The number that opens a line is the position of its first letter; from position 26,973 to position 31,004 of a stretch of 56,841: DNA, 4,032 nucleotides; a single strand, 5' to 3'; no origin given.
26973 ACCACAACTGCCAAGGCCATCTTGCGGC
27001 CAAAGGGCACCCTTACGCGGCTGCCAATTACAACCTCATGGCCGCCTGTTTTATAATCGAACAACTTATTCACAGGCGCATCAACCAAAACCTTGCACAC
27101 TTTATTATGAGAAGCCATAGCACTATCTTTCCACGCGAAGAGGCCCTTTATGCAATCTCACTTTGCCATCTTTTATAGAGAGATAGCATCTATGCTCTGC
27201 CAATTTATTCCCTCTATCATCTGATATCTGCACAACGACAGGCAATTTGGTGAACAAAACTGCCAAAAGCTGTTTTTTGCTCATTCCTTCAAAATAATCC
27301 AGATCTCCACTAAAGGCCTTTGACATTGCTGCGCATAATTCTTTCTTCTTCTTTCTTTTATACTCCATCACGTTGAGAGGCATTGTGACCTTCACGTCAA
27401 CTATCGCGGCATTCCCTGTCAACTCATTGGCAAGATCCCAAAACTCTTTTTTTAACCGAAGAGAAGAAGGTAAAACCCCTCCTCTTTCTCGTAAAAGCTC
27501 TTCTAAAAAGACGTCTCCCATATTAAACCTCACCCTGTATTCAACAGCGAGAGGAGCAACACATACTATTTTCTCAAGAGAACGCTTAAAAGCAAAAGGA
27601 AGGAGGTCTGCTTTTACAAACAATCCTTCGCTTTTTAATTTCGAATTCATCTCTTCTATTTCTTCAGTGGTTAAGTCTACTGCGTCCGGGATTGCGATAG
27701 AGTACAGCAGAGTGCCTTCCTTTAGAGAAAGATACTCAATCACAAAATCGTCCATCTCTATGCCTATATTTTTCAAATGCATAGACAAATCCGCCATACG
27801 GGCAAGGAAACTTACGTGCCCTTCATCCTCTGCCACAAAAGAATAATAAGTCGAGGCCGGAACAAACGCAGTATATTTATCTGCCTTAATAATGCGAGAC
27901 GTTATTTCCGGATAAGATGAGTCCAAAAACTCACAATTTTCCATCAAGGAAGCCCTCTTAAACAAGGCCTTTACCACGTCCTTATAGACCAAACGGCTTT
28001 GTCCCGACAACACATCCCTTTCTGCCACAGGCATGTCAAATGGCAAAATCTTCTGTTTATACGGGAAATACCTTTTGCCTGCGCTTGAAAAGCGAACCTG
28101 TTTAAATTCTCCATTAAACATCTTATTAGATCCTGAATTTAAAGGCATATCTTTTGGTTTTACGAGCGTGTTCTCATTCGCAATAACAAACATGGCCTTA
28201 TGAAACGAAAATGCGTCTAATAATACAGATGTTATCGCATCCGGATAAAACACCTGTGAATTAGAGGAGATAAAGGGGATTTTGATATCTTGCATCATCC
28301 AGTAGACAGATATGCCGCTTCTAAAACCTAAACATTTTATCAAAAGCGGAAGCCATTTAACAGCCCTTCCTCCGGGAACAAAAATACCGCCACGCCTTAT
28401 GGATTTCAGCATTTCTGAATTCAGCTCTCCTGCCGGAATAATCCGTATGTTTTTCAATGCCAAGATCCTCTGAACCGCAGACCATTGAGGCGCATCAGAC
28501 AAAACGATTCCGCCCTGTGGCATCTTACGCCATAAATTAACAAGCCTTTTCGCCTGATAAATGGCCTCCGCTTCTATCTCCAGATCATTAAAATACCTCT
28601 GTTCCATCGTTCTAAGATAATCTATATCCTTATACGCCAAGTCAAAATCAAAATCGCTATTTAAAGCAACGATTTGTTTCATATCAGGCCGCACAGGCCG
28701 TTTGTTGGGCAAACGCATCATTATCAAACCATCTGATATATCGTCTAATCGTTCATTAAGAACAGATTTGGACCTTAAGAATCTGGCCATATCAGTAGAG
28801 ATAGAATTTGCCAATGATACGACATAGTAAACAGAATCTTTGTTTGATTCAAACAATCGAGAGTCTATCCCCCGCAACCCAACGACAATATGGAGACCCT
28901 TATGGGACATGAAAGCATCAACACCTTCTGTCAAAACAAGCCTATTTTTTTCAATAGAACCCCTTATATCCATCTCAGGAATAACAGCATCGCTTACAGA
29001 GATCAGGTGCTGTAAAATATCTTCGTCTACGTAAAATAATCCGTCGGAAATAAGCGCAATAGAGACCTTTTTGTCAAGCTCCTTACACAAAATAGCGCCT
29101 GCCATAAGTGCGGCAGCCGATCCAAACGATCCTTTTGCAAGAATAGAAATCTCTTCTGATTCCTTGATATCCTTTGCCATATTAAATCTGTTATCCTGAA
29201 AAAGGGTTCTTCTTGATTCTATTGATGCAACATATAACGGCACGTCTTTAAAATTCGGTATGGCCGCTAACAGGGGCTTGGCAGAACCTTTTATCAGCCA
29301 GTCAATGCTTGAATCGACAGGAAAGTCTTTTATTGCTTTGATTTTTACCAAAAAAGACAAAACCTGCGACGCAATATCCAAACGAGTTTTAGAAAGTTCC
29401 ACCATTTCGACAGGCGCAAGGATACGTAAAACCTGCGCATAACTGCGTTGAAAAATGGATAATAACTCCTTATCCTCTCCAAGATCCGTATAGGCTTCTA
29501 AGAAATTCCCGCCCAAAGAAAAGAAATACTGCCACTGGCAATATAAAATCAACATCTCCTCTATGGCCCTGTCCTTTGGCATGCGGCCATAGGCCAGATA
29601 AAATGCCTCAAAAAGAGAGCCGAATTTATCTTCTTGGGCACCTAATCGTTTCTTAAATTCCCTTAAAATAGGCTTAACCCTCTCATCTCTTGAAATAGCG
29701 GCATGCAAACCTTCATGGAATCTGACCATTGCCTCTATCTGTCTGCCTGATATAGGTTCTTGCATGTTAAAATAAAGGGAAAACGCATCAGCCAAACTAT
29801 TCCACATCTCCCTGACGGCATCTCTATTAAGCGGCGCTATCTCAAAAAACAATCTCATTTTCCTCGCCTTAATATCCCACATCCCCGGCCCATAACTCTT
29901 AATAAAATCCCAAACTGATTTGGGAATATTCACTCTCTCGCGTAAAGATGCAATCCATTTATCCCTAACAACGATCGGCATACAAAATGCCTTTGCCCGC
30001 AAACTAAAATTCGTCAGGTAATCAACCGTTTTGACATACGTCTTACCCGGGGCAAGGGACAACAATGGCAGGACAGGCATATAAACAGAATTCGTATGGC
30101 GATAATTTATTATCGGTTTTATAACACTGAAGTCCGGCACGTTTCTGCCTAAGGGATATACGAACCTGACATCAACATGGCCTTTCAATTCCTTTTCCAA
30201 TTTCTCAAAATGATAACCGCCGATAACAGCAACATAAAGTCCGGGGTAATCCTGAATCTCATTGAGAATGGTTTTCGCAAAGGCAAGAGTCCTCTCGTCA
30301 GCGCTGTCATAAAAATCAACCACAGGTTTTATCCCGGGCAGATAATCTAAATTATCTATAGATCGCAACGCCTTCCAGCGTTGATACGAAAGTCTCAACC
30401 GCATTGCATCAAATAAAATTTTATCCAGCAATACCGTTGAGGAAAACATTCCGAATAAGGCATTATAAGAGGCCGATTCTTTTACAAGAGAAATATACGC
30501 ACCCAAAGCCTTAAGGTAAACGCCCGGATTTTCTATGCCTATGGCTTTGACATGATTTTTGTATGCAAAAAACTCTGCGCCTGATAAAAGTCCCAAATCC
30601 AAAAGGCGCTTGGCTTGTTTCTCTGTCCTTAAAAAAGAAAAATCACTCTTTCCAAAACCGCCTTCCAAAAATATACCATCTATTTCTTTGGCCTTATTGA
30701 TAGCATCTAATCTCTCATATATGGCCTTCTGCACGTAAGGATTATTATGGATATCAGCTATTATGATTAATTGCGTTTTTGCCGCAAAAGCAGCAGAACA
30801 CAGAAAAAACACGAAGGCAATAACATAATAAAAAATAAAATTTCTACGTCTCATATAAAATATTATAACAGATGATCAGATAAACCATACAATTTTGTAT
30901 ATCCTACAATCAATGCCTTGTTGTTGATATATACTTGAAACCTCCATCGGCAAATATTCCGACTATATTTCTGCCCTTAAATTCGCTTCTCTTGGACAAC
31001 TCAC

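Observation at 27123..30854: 1243-aa exported multi-enzyme-like protein of unknown function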

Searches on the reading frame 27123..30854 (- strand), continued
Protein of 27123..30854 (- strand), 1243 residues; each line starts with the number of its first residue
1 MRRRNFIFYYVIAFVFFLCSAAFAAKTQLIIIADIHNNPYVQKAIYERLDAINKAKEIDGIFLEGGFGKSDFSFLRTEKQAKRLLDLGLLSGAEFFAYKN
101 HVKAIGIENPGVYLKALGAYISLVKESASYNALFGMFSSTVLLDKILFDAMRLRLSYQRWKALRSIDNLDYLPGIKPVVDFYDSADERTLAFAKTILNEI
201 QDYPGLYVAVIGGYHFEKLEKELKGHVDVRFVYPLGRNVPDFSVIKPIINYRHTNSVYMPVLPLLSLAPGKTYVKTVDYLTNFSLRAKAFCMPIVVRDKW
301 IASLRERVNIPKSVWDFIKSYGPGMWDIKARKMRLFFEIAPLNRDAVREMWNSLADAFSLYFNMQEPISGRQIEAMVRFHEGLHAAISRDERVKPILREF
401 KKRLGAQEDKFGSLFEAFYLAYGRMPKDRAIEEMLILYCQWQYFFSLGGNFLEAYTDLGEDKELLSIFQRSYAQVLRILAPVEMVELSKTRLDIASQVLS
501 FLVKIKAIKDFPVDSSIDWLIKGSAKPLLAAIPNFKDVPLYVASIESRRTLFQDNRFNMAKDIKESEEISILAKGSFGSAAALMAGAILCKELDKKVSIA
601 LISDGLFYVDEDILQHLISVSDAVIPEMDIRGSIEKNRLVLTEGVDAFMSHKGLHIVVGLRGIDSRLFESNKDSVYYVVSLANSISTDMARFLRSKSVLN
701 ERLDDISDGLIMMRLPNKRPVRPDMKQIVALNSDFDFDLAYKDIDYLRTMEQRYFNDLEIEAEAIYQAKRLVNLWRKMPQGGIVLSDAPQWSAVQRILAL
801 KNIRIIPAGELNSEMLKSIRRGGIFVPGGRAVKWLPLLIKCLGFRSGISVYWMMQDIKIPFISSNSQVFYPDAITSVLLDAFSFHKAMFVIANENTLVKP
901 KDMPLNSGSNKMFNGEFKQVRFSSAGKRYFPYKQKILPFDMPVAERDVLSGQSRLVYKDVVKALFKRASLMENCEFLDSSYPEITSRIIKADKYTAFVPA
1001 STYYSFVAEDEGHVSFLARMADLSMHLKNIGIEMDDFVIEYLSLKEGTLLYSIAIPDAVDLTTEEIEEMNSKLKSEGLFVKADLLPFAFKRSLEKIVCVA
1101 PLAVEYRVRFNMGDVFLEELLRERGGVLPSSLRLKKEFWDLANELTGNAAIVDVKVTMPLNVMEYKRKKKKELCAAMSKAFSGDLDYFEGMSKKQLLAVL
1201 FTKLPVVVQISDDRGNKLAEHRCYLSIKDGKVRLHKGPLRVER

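Call 96: search_solved_structures(query=A4, max_evalue=10)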
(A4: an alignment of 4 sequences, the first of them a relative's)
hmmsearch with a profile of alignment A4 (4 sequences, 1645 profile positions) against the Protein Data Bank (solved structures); distinct sequences matched with E-value up to 10: 6.
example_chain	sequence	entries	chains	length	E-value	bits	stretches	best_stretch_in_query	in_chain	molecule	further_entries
5ftw_A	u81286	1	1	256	1.7e-06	28.9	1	1441-1603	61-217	CHEMOTAXIS PROTEIN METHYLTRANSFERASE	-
5xly_A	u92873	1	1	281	0.056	13.9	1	1435-1529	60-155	Chemotaxis protein methyltransferase 1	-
5xlx_A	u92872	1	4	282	0.056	13.9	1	1435-1529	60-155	Chemotaxis protein methyltransferase 1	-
5y4r_A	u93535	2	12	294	0.061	13.8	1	1435-1529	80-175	Chemotaxis protein methyltransferase 1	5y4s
1bc5_A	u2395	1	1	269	0.86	10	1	1457-1538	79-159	CHEMOTAXIS RECEPTOR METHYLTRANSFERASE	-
1af7_A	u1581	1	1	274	0.89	9.9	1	1457-1538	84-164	CHEMOTAXIS RECEPTOR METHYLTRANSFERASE CHER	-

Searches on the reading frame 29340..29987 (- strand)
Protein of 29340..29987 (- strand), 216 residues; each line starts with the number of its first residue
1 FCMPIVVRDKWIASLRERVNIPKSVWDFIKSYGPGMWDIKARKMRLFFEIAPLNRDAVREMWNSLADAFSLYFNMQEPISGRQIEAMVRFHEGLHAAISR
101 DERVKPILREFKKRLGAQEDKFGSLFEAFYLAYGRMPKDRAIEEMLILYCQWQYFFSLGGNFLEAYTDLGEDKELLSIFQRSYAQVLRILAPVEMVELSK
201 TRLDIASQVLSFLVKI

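Call 85: search_solved_structures(query=A6, max_evalue=10, show_alignments=3)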
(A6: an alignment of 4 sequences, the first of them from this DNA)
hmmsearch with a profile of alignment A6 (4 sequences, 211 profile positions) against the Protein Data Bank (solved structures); distinct sequences matched with E-value up to 10: 3.
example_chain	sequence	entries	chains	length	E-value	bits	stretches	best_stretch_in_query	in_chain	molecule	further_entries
9k8i_A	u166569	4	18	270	0.19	14.5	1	89-181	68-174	Cage-t32-Zn1-HEHE-36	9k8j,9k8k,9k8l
6nu2_z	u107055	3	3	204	0.37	13.6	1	31-84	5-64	Ribosome-recycling factor, mitochondrial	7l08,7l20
7nsh_BG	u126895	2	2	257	0.66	12.8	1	30-84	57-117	Ribosome-recycling factor, mitochondrial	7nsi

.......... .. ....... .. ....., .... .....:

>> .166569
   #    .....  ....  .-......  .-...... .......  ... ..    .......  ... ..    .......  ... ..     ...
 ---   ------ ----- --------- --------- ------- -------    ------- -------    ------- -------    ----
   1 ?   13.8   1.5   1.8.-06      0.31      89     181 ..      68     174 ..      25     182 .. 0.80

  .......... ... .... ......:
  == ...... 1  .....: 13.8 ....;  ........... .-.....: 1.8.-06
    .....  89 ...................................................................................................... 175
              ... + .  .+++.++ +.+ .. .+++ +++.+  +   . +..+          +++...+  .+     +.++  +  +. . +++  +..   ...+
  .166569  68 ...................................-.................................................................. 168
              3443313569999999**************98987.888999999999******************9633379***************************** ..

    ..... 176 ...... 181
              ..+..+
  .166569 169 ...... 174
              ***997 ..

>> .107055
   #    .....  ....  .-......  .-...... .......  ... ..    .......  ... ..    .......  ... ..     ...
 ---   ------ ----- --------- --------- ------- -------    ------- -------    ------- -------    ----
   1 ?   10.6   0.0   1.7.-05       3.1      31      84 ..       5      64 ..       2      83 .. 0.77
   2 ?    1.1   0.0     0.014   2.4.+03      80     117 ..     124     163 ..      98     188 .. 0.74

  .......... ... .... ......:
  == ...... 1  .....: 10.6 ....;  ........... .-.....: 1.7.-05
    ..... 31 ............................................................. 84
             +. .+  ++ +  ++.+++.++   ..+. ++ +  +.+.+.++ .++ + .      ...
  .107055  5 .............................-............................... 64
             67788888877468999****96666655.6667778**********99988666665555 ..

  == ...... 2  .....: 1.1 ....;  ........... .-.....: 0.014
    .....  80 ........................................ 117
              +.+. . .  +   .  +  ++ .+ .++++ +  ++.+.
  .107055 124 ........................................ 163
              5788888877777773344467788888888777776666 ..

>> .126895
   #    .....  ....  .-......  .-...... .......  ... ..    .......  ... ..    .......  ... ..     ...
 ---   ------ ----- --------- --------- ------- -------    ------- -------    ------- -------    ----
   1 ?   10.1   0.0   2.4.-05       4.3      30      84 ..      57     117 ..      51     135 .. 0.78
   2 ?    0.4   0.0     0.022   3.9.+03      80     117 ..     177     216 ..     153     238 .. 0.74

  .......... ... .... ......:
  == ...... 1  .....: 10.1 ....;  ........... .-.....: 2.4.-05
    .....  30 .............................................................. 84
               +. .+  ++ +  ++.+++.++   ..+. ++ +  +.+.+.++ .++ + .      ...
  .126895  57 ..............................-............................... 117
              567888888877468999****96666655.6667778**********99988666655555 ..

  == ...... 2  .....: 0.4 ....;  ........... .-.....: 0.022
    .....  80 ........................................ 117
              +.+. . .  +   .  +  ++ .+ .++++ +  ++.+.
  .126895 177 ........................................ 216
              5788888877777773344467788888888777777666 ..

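Call 86: search_protein_families(library=pfam, alignment_id=A6, max_evalue=10)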
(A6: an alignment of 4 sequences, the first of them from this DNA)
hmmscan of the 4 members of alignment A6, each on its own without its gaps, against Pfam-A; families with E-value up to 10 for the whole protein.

A. member 1, seq(216 aa): 1 family
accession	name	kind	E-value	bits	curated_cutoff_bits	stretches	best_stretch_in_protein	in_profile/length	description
PF07743.18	HSCB_C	-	0.061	14.2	22.1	1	90-155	12-66/74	HSCB C-terminal oligomerisation domain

B. families by the number of members that match (of 4 scanned): 3 families
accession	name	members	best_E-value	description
PF21740.2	DUF6866_C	1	0.026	Family of unknown function (DUF6866) C-terminal domain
PF07743.18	HSCB_C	1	0.061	HSCB C-terminal oligomerisation domain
PF04504.20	GeBP-like_DBD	1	0.085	Glabrous-enhancer-binding protein-like family, DBD domain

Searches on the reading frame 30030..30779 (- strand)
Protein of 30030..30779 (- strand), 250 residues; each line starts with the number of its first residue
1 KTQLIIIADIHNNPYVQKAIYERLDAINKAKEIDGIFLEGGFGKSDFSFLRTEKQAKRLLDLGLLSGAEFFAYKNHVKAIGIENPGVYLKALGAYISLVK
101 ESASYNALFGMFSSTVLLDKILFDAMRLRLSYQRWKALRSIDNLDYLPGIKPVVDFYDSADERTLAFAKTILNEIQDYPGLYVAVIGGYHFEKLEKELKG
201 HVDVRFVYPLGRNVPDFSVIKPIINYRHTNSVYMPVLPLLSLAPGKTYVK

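Call 68: search_protein_families(library=pfam, alignment_id=A5, max_evalue=10)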
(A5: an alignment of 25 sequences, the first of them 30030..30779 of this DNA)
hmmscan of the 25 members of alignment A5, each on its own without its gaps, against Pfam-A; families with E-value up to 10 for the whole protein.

A. member 1, window:30030-30779:- (250 aa): 1 family
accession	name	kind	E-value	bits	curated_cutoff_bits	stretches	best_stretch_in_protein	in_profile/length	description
PF20612.3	SHOCT_2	-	0.13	12.8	24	1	46-70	9-33/53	SHOCT domain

B. families by the number of members that match (of 25 scanned): 39 families (the first 25 are shown)
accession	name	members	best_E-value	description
PF23202.1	PAH_ZNF598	4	0.0021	ZNF598 PAH domain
PF08349.16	DUF1722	3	2.6e-05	Protein of unknown function (DUF1722)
PF18934.5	DUF5682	3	0.019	Family of unknown function (DUF5682)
PF20612.3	SHOCT_2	2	0.091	SHOCT domain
PF02310.24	B12-binding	1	0.0035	B12 binding domain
PF24963.1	DUF7768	1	0.0047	Domain of unknown function (DUF7768)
PF24099.1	RBD_DGKtheta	1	0.0087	Diacylglycerol kinase theta, RNA-binding domain-like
PF15704.10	Mt_ATP_synt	1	0.0096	Mitochondrial ATP synthase subunit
PF04187.18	Cofac_haem_bdg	1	0.021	Haem-binding uptake, Tiki superfamily, ChaN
PF25696.1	Phage_Gp168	1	0.022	Bacteriophage beta-clamp binding protein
PF04288.19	MukE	1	0.025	MukE-like family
PF21572.2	Nop5_56-rel_N_Arc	1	0.029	Archaeal Nop5/56-rel, N-terminal domain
PF08323.17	Glyco_transf_5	1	0.034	Starch synthase catalytic domain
PF08231.17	SYF2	1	0.043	SYF2 splicing factor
PF13342.12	Toprim_Crpt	1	0.049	C-terminal repeat of topoisomerase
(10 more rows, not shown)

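Call 72: predict_structure(alignment_id=A5)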
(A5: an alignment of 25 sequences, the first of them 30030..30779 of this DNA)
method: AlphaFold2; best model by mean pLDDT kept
length: 250 residues; sequences in the alignment: 25
mean_pLDDT: 84.8   pTM: 0.83
mean pLDDT of the five models: 84.8, 84.4, 83.9, 83.5, 83.1
residues with pLDDT >= 90: 155; 70-90: 49; 50-70: 26; < 50: 20
segments of 3 or more residues with pLDDT < 50: 223-234, 244-250
pLDDT, mean of each block of 10 residues (from residue 1): 94 90 97 97 90 96 93 97 95 90 76 71 88 94 88 94 97 94 96 95 90 59 45 50 46
secondary structure, 60 per line:
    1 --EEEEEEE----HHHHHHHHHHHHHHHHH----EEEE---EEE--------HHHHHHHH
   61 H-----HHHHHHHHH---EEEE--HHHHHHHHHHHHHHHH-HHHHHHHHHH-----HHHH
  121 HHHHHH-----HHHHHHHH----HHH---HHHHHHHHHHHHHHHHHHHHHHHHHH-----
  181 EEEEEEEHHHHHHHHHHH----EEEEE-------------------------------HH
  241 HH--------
elements in order: E3-9 H14-30 E35-38 E42-44 H53-61 H67-75 E79-82 H85-100 H102-111 H117-126 H132-139 H150-175 E181-187 H188-198 E203-207 H239-242

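Call 74: fold_search(model_id=the predicted structure, library=pdb)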
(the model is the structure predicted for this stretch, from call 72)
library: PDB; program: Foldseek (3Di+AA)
matches with E <= 10: 530; with E <= 0.001: 0
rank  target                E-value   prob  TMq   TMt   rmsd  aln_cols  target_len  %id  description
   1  2woj_D                2.1e-02  0.28  0.20  0.18  13.0       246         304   11  ADP-AlF4 complex of S. cerevisiae GET3 (released 2009-08-11)
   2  2rad_A                3.4e-02  0.75  0.34  0.22  12.8       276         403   12  Crystal structure of the succinoglycan biosynthesis protein. Northeast structural Genomics Consortium target BcR135 (released 2007-10-02)
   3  5t09                  4.1e-02  0.82  0.32  0.35   8.5       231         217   16  The structure of the type III effector HopBA1 (released 2017-02-01)
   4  3a37_B                4.1e-02  0.18  0.21  0.18  15.1       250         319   12  Structural insight into the membrane insertion of tail-anchored proteins by Get3 (released 2010-01-12)
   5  5h70_B                4.3e-02  0.14  0.18  0.21  15.7       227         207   15  Crystal structure of ADP bound dTMP kinase (st1543) from Sulfolobus Tokodaii Strain7 (released 2016-12-07)
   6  8b6h_DQ               5.2e-02  0.63  0.37  0.27  14.8       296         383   13  Cryo-EM structure of cytochrome c oxidase dimer (complex IV) from respiratory supercomplex of Tetrahymena thermophila (released 2023-03-29)
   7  8bqs_DQ               6.2e-02  0.35  0.30  0.21  17.4       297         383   12  Cryo-EM structure of the I-II-III2-IV2 respiratory supercomplex from Tetrahymena thermophila (released 2023-08-23)
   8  4xvu_A                7.9e-02  0.14  0.20  0.18  13.7       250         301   10  Structure of Get3 bound to the transmembrane domain of Nyv1 (released 2015-03-18)
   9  4xwo_A                1.1e-01  0.14  0.21  0.19  14.2       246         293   10  Structure of Get3 bound to the transmembrane domain of Sec22 (released 2015-03-25)
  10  4xtr_A                1.1e-01  0.13  0.20  0.18  15.1       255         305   10  Structure of Get3 bound to the transmembrane domain of Pep12 (released 2015-03-18)
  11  3zq6_D                1.1e-01  0.09  0.18  0.16  20.0       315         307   10  ADP-ALF4 COMPLEX OF M. THERM. TRC40 (released 2011-06-22)
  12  4xvu_B                1.2e-01  0.12  0.20  0.18  15.7       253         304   11  Structure of Get3 bound to the transmembrane domain of Nyv1 (released 2015-03-18)
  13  2woj_B                1.3e-01  0.12  0.20  0.18  14.8       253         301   11  ADP-AlF4 complex of S. cerevisiae GET3 (released 2009-08-11)
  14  4xtr_B                1.4e-01  0.12  0.20  0.18  13.2       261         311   10  Structure of Get3 bound to the transmembrane domain of Pep12 (released 2015-03-18)
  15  3mle_A                1.4e-01  0.13  0.22  0.24  15.1       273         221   12  Crystal structure of dethiobiotin synthetase (BioD) from Helicobacter pylori cocrystallized with ATP (released 2010-05-19)
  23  6a7h_A                1.8e-01  0.41  0.27  0.15  10.0       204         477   12  Bacterial protein toxins (released 2018-10-10)
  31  6a7h_C                2.5e-01  0.30  0.24  0.14   9.4       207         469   12  Bacterial protein toxins (released 2018-10-10)
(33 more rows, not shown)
